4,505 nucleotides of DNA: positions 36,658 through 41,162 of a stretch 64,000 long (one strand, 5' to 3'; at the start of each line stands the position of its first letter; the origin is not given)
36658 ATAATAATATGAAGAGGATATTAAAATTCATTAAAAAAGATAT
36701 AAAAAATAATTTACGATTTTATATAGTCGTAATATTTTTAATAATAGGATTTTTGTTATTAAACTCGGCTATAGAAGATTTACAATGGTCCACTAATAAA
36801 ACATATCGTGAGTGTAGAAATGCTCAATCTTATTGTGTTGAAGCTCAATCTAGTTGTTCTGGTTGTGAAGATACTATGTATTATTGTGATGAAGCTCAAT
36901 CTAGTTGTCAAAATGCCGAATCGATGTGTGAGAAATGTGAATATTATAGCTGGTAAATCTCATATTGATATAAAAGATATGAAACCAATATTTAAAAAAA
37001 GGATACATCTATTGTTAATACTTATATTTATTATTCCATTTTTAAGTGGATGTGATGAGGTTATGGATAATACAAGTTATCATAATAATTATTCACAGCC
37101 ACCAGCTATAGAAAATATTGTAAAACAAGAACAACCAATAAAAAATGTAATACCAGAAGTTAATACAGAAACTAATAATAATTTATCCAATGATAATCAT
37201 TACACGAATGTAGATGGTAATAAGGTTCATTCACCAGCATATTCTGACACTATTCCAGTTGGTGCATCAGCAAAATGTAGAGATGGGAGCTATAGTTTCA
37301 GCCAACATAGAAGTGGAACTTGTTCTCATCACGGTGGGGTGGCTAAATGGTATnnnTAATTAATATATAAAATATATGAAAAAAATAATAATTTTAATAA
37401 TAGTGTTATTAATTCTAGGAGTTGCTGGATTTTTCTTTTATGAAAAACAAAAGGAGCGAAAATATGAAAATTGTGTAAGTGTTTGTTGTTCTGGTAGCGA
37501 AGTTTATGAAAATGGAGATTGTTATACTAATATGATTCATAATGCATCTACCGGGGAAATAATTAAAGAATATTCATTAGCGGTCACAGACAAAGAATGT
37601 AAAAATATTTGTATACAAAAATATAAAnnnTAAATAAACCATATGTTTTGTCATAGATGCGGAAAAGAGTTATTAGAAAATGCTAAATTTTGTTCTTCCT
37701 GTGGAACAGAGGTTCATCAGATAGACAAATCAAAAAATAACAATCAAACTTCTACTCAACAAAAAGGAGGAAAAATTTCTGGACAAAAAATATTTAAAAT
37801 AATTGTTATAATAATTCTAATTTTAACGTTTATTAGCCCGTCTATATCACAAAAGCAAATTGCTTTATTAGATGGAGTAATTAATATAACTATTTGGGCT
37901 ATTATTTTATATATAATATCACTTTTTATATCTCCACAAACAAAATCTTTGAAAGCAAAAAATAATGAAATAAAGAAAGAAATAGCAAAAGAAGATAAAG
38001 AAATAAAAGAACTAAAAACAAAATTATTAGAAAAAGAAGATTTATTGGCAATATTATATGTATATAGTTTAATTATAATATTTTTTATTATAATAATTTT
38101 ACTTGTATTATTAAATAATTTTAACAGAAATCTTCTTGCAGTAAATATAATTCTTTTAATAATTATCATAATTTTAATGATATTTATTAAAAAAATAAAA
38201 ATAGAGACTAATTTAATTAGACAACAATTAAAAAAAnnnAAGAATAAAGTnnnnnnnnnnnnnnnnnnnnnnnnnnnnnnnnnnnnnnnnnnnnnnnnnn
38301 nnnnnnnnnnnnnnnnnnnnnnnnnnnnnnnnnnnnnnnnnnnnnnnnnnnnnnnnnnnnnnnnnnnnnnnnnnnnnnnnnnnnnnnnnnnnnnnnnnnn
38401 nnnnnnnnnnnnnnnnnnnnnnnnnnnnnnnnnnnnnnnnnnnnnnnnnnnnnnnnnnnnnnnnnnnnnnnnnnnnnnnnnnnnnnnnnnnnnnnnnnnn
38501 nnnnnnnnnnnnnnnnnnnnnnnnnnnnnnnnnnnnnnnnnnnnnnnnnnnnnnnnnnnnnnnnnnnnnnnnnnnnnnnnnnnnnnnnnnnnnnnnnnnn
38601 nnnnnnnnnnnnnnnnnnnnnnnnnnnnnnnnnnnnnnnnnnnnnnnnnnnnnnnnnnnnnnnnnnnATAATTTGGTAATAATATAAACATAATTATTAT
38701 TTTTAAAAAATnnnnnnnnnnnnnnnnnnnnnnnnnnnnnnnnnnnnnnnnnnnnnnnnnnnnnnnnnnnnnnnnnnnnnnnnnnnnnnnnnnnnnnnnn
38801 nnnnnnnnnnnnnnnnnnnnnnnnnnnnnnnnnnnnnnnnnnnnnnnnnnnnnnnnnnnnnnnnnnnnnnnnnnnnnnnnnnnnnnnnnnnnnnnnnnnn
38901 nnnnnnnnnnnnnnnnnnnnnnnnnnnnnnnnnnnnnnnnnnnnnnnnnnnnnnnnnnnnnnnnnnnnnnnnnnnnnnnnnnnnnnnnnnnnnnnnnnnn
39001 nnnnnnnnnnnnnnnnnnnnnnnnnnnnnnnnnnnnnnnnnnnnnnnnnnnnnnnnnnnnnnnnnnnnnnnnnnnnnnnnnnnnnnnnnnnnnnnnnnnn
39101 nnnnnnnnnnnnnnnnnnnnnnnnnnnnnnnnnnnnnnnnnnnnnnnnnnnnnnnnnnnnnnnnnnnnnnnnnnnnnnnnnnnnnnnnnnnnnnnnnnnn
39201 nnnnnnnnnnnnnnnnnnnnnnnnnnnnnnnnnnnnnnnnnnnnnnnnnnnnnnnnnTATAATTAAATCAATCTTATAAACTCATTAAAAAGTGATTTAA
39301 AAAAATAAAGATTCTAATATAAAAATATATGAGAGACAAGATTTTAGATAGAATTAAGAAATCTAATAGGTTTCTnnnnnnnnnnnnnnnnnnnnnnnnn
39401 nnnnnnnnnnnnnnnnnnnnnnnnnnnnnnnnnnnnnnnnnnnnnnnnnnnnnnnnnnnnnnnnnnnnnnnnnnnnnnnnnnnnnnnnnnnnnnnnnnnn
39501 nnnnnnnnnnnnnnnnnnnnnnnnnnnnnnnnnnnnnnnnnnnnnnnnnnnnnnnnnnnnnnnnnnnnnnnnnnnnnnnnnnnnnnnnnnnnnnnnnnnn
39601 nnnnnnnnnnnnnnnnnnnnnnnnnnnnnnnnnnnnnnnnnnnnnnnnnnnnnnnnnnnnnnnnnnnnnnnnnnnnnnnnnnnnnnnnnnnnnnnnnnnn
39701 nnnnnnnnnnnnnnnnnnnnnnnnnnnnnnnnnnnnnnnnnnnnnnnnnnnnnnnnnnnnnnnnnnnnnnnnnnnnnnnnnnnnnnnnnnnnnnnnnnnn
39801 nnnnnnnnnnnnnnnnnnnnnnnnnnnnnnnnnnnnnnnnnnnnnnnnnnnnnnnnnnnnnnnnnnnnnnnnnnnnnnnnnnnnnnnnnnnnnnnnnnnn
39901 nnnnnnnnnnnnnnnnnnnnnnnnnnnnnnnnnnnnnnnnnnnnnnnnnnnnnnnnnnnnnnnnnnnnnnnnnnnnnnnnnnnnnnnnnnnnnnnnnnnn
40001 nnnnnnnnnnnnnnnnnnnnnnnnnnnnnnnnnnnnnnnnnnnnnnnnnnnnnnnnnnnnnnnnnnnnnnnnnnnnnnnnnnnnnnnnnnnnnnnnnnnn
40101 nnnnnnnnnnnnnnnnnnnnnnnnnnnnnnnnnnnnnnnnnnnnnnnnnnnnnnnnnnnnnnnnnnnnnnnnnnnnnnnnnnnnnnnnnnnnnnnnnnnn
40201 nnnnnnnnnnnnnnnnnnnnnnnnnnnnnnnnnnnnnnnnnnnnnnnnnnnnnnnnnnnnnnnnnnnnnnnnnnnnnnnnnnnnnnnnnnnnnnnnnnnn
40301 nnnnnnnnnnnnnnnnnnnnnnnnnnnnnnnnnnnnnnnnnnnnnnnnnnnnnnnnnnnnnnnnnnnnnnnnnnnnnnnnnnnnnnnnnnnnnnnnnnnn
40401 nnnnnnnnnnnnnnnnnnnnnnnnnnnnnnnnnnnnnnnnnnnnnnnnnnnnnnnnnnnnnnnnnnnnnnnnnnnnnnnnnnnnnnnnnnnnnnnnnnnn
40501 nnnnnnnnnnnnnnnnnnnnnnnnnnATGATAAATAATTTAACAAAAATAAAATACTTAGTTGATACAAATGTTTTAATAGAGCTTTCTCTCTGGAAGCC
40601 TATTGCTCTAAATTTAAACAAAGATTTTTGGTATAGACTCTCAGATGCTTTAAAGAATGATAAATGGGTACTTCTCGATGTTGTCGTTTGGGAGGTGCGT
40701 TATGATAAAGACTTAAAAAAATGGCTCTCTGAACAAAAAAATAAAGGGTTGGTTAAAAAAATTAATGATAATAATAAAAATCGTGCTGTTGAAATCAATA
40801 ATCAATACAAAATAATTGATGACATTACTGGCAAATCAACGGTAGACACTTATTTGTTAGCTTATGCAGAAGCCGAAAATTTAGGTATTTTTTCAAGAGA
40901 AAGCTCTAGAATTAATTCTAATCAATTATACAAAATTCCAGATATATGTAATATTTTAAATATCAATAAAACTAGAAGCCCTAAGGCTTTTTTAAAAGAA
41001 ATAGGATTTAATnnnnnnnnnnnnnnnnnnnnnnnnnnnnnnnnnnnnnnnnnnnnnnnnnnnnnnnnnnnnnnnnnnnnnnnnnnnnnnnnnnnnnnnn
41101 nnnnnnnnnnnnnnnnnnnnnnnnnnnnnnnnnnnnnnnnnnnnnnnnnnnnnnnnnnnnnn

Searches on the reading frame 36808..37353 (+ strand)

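Call 18: search_protein_families(library=pfam, proteins=[window:36808-37353:+], max_evalue=0.01)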
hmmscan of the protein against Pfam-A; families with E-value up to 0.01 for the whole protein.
window:36808-37353:+ (182 aa): 1 family
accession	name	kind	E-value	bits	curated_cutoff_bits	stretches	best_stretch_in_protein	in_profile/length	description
PF12587.13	DUF3761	-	1.4e-29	102.8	29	1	122-182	22-82/82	Protein of unknown function (DUF3761)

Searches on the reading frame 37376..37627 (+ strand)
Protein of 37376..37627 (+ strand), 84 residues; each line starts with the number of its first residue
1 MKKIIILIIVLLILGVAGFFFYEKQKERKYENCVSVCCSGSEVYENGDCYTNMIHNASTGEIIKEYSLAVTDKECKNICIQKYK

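Call 66: search_protein_families(library=pfam, proteins=[window:37376-37627:+], max_evalue=0.001)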
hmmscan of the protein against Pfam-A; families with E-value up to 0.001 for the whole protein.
window:37376-37627:+ (84 aa): 1 family
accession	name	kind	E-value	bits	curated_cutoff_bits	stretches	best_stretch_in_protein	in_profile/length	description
PF12669.12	FeoB_associated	-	0.00051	20.7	27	1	3-40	2-38/44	FeoB-associated Cys-rich membrane protein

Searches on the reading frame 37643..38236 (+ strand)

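Call 18: search_protein_families(library=pfam, proteins=[window:37643-38236:+], max_evalue=0.01)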
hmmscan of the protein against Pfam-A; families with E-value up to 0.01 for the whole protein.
window:37643-38236:+ (198 aa): 6 families
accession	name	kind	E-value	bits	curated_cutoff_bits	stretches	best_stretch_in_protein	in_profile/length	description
PF13240.11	Zn_Ribbon_1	-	1.9e-09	37.4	25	1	2-24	1-23/23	zinc-ribbon domain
PF20990.2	DUF2207_C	-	0.00027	21.1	33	1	100-186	104-190/247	Predicted membrane protein (DUF2207) C-terminal domain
PF12773.13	DZR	-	0.00064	20.3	27.3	1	3-25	1-23/45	Double zinc ribbon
PF24460.1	DUF7575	-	0.006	16.4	28.5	1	3-24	6-27/28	Domain of unknown function (DUF7575)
PF14803.11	Zn_ribbon_Nudix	-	0.0064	16.8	25.6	0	15-25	1-11/34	Nudix N-terminal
PF09297.16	Zn_ribbon_NUD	-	0.0078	16.3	24.8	0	13-28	2-17/32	NADH pyrophosphatase zinc ribbon domain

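Call 46: search_protein_families(library=phrogs, proteins=[window:37643-38236:+], max_evalue=0.01)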
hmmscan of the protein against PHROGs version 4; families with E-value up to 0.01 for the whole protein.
window:37643-38236:+ (198 aa): 6 families
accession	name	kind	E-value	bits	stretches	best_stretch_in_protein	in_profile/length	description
phrog_2546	-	unknown function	6e-08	34.1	1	1-116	1-107/180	-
phrog_16989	-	moron, auxiliary metabolic gene and host takeover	9.6e-05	23.4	1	2-71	8-75/122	membrane protein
phrog_4852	-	unknown function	0.00016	22.4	1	2-57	15-72/194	-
phrog_6586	-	unknown function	0.00025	21.9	1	1-64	4-71/129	-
phrog_9700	-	unknown function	0.00026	21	1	2-118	8-119/483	-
phrog_22898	-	unknown function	0.0024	19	1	2-104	3-103/163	-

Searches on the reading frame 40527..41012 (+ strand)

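Call 18: search_protein_families(library=pfam, proteins=[window:40527-41012:+], max_evalue=0.01)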
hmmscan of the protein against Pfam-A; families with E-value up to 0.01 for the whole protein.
window:40527-41012:+ (162 aa): 3 families
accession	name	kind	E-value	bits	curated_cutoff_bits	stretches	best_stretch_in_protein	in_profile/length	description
PF14367.12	DUF4411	-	2.6e-16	60.3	23.5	1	10-158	1-154/159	Domain of unknown function (DUF4411)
PF01850.27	PIN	-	9.2e-05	23.5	23.6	1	10-124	1-110/120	PIN domain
PF04383.19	KilA-N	-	0.0086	16.4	23.8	0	60-103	31-70/107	KilA-N domain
